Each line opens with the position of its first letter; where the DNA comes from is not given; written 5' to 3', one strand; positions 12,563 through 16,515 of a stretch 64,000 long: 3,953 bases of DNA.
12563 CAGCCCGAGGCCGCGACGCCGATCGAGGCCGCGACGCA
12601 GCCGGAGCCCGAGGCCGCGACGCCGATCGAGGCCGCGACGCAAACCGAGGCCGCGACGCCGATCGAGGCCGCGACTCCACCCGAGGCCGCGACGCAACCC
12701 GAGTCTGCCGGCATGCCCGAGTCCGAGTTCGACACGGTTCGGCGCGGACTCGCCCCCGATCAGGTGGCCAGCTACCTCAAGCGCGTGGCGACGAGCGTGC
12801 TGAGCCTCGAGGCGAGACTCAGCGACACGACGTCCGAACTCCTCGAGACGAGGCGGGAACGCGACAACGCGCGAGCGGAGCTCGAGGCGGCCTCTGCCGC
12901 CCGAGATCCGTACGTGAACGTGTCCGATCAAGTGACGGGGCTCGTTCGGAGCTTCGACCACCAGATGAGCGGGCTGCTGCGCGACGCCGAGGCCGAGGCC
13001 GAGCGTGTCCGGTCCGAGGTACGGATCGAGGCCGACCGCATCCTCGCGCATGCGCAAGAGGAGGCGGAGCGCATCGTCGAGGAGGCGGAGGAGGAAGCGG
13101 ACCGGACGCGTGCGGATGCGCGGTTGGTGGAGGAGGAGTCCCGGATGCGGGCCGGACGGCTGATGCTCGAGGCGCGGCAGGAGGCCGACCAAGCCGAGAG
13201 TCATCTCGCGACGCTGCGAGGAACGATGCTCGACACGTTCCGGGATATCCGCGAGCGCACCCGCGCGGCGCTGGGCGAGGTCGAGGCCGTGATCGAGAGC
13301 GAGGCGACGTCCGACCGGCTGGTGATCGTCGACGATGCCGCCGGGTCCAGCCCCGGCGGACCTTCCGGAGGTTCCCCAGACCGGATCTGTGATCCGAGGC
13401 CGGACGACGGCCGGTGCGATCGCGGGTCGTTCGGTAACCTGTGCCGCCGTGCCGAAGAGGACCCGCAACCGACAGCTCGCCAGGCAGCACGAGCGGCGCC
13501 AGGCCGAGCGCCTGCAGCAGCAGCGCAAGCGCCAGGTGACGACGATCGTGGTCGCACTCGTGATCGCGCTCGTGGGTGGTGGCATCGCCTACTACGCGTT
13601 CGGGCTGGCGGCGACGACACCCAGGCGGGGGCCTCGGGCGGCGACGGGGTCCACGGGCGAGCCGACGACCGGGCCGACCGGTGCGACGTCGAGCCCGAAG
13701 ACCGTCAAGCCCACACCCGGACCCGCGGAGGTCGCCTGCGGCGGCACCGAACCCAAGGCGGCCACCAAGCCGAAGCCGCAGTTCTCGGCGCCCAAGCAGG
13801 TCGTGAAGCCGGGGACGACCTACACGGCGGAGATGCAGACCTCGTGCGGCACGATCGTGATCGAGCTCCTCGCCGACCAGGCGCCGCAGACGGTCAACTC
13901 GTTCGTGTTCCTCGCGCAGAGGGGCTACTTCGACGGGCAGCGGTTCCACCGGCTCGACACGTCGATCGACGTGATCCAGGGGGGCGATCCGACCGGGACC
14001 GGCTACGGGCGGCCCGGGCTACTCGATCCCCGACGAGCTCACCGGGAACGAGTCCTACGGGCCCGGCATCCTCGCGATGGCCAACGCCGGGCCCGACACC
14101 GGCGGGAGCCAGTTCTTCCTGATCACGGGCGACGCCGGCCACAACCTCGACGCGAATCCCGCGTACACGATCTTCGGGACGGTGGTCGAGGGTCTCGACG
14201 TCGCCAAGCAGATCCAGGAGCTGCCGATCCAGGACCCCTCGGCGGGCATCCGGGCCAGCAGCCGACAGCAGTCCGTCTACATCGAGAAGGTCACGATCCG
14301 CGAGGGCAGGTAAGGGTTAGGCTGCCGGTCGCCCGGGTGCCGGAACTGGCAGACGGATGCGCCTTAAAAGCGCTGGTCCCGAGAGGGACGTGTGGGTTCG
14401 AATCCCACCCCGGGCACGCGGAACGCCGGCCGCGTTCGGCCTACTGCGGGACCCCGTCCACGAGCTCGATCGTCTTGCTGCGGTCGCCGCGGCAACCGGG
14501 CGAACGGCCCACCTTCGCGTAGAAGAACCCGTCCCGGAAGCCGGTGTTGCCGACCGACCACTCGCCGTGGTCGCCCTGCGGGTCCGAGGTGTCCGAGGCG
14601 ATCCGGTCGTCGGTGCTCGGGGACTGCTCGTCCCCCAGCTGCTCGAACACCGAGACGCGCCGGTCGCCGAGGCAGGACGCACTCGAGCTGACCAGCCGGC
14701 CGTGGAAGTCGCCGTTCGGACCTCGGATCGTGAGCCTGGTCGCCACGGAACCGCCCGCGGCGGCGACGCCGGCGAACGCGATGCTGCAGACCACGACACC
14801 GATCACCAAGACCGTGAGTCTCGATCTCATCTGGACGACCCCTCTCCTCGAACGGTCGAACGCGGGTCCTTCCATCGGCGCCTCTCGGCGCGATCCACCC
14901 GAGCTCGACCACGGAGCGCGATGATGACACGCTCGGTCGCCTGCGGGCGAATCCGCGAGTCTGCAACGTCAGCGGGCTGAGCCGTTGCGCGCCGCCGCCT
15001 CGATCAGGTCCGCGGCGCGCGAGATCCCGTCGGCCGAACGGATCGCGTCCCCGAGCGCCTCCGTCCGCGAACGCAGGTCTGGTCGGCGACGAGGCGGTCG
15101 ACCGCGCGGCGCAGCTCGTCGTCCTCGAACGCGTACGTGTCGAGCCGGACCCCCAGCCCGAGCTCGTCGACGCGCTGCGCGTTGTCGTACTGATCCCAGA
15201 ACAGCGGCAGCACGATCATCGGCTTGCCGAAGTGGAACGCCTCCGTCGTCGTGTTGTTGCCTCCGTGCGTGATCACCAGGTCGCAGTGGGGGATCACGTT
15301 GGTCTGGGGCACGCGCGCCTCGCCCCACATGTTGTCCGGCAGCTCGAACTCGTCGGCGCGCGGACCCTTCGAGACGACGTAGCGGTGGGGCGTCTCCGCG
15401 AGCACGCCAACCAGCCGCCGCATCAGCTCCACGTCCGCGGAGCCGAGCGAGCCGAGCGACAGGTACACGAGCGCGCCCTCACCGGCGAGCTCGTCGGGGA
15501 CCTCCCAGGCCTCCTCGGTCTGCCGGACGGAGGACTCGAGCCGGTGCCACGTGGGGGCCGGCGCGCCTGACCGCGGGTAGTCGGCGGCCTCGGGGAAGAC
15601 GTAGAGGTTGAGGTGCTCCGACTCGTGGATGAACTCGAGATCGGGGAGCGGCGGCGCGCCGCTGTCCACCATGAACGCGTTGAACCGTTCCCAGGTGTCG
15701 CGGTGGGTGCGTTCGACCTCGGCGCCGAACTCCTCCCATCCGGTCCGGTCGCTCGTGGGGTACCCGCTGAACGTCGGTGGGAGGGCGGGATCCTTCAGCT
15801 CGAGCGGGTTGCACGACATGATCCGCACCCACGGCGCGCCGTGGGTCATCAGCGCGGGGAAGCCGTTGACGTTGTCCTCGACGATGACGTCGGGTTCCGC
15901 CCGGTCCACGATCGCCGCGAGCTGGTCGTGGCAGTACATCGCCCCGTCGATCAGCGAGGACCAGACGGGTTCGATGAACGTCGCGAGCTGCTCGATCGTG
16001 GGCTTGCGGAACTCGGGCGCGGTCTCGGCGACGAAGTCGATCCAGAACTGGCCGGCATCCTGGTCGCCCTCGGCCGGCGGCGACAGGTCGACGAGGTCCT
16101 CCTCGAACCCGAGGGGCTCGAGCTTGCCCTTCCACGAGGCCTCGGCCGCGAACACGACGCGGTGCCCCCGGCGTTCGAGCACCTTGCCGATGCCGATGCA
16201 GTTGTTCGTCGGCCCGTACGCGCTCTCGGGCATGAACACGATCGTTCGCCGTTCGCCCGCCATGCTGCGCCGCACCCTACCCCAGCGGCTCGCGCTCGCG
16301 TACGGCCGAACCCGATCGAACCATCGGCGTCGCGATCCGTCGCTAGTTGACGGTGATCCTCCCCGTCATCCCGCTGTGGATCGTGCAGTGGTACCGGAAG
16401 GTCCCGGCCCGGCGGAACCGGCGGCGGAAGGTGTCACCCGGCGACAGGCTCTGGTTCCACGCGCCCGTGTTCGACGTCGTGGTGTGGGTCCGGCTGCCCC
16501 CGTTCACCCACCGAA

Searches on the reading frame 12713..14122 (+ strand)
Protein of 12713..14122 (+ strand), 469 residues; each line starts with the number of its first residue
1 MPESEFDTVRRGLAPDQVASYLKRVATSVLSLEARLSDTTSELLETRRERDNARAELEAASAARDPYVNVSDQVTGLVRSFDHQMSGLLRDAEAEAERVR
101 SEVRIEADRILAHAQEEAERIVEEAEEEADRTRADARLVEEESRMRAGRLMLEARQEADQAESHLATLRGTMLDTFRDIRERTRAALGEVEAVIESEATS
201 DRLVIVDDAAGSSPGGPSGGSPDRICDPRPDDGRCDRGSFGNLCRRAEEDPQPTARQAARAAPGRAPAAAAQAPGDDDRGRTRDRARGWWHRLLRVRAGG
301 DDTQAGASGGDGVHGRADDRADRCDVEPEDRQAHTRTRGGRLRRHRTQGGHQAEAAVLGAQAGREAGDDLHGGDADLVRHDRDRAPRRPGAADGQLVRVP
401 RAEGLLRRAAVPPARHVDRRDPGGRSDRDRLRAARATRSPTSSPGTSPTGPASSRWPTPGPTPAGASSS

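Call 67: search_protein_families(library=pfam, max_evalue=0.001, proteins=[window:12713-14122:+])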
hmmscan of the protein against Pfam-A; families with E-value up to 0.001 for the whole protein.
window:12713-14122:+ (469 aa): 2 families
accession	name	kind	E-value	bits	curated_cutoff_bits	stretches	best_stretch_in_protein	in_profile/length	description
PF05103.18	DivIVA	-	4.7e-07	30.3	28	0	89-133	69-113/131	DivIVA protein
PF20486.3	DUF6725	-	0.00059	20.4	27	0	74-112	33-71/83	Family of unknown function (DUF6725)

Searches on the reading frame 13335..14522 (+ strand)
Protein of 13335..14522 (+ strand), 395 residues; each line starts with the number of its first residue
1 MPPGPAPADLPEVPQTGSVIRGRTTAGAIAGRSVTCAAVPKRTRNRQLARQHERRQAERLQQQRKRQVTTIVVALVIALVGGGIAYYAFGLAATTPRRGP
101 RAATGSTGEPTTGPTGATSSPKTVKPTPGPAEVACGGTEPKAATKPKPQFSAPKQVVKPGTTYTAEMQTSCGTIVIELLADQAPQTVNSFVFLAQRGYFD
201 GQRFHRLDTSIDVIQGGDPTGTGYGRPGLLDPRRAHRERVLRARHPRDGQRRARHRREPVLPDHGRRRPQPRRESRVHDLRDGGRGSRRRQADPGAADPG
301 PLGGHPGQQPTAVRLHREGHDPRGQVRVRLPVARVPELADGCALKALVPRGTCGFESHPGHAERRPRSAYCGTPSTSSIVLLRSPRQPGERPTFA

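Call 67: search_protein_families(library=pfam, max_evalue=0.001, proteins=[window:13335-14522:+])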
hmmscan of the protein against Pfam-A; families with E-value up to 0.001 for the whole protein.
window:13335-14522:+ (395 aa): 1 family
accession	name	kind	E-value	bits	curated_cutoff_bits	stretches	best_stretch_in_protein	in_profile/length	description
PF00160.26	Pro_isomerase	-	7.5e-14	52.7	21.7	1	165-224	2-61/159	Cyclophilin type peptidyl-prolyl cis-trans isomerase/CLD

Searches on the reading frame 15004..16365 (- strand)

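Call 22: search_protein_families(library=pfam, max_evalue=0.0001, proteins=[window:15004-16365:-])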
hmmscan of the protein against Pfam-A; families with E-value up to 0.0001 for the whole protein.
window:15004-16365:- (453 aa): 3 families
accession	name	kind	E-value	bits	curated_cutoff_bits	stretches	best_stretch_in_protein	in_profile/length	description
PF06722.18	EryCIII-like_C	-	9.2e-18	65.1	31.7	1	330-431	15-118/145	Erythromycin biosynthesis protein CIII-like, C-terminal domain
PF00201.24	UDPGT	-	6.3e-15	55.4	19.5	1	294-429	272-409/499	UDP-glucoronosyl and UDP-glucosyl transferase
PF04101.22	Glyco_tran_28_C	-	1.7e-09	38.3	22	1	358-429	69-144/166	Glycosyltransferase family 28 C-terminal domain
